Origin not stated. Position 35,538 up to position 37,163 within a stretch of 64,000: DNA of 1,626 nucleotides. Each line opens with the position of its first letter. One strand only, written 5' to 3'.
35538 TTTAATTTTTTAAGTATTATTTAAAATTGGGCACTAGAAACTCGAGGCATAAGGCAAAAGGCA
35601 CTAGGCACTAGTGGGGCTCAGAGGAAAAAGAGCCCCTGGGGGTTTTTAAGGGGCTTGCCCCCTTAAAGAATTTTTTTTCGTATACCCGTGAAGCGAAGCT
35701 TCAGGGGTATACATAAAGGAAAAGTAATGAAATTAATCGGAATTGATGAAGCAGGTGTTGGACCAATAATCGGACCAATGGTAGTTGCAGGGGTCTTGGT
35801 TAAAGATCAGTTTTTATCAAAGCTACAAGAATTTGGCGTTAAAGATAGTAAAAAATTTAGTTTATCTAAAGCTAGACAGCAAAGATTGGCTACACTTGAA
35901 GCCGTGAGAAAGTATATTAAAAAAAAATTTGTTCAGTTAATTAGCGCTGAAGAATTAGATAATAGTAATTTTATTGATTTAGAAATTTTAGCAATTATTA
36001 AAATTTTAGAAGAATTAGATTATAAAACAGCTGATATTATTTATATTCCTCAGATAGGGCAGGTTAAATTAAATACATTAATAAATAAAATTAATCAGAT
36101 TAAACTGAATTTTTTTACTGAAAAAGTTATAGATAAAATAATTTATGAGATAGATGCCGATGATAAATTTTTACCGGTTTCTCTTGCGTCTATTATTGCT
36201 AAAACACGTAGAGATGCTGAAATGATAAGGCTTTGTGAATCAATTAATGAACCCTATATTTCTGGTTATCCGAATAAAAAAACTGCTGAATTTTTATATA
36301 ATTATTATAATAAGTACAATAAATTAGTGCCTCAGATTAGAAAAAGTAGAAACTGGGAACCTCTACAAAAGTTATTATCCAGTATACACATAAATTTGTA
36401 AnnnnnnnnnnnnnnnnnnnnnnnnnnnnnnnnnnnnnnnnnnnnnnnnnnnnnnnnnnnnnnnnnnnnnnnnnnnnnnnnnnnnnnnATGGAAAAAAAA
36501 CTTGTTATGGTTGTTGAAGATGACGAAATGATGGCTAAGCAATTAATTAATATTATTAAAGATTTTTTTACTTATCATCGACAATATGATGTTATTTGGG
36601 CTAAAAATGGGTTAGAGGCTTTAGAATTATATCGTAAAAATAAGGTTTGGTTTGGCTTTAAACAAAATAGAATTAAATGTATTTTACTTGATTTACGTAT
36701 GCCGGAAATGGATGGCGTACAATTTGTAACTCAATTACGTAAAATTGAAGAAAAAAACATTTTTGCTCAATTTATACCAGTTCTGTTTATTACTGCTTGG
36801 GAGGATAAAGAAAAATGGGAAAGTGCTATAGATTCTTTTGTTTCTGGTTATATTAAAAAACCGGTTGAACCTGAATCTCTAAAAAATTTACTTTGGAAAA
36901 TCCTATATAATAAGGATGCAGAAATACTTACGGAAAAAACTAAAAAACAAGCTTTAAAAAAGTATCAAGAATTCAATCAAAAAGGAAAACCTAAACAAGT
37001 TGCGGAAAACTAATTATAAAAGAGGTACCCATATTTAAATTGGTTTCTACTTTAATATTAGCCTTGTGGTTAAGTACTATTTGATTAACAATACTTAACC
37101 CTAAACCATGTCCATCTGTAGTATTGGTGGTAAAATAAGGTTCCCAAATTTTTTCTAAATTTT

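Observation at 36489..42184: Candidate undescribed signalling/biosynthesis module: alpha-oxoamine synthase + orphan HMG-CoA-reductase-like enzyme + 7TM sensor kinase + receiver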

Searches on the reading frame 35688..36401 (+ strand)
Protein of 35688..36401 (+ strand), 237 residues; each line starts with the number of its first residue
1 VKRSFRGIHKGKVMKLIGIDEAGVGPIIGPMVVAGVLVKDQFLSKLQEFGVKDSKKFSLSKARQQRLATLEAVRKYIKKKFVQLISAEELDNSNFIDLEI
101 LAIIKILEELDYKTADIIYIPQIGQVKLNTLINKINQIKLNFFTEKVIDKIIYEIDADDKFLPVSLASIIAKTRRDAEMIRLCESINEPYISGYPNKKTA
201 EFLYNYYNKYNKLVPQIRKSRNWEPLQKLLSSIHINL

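Call 4: search_protein_families(library=pfam, proteins=[window:35688-36401:+], max_evalue=0.01)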
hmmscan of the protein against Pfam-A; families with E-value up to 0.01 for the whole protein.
window:35688-36401:+ (237 aa): 1 family
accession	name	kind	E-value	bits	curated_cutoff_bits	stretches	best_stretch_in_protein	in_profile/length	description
PF01351.25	RNase_HII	-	8.3e-32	111.1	25.8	1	17-209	1-185/199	Ribonuclease HII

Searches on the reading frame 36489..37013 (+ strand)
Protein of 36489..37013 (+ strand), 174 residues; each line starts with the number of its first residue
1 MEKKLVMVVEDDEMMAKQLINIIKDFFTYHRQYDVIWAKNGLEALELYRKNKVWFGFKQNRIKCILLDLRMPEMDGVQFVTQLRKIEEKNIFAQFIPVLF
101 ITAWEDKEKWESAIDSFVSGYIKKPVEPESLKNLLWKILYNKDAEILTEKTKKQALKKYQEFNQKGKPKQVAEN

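Call 4: search_protein_families(library=pfam, proteins=[window:36489-37013:+], max_evalue=0.01)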
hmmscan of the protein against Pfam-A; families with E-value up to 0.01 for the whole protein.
window:36489-37013:+ (174 aa): 1 family
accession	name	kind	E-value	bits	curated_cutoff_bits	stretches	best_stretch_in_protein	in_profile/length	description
PF00072.30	Response_reg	-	7e-20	71.7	30.2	1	6-134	1-109/111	Response regulator receiver domain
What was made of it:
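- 36489..37013 (+): Stand-alone receiver protein (174 aa), convergent on the kinase with a 23-nt overlap over its 3' end. It is of the AOS-cassette type. Response_reg at 72 bits (call 4).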

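Call 5: search_protein_families(library=ncbifam, proteins=[window:36489-37013:+], max_evalue=0.01)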
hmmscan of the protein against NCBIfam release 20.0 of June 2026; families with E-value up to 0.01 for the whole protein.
window:36489-37013:+ (174 aa): 76 families (the best 25 are shown)
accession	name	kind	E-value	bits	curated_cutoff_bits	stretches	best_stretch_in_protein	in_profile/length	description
NF052313.1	T9SS_RR_PorX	equivalog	5.2e-14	51.9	300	1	26-165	18-140/513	T9SS response regulator signal transducer PorX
NF007135.0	PRK09581.1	equivalog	8.8e-12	44.6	474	1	30-131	24-112/457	PleD family two-component system response regulator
TIGR02956.1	TMAO_torS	equivalog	1.5e-11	43.2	676.5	1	6-152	704-837/967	TMAO reductase system sensor histidine kinase/response regulator TorS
NF052596.1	RR_EAL_PvrR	equivalog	2.4e-11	42.9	580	1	2-153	2-139/398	response regulator cyclic di-GMP phosphodiesterase PvrR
NF008318.0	PRK11107.1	equivalog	2.4e-11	42.5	890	1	34-156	693-800/920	two-component sensor histidine kinase BarA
NF038297.2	hybrid_HK_HrmK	equivalog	3.3e-11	42.6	725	1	4-137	491-606/607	hybrid histidine kinase/response regulator HrmK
NF007969.0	PRK10693.1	equivalog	2.1e-10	40.2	329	1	3-143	7-128/337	two-component system response regulator RssB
NF041367.1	CheY_Halo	equivalog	2.2e-10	40.9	200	1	6-132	1-107/114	chemotaxis protein CheY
NF008469.0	PRK11361.1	equivalog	2.9e-10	39.4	714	1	4-139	5-120/461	acetoacetate metabolism transcriptional regulator AtoC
NF053512.1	nitric_RR_NosR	exception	4.6e-10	39.1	400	1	6-164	1-143/422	response regulator c-di-GMP phosphodiesterase, NosR family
NF045717.1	DVU0259_DivK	exception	5.3e-10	39.5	160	1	1-134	1-111/117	DVU0259 family response regulator domain-containing protein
TIGR02875.1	spore_0_A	equivalog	6.6e-10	38.7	200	1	4-157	2-141/262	sporulation transcription factor Spo0A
NF006900.1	PRK09390.1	equivalog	1e-09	38.3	255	1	14-165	1-146/203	response regulator FixJ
NF007901.0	PRK10610.1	equivalog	2.9e-09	37.1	189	1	6-139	8-124/129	chemotaxis response regulator CheY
NF041733.1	resp_reg_CseB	equivalog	3.4e-09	36.4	350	1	6-151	3-127/228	two-component system response regulator CseB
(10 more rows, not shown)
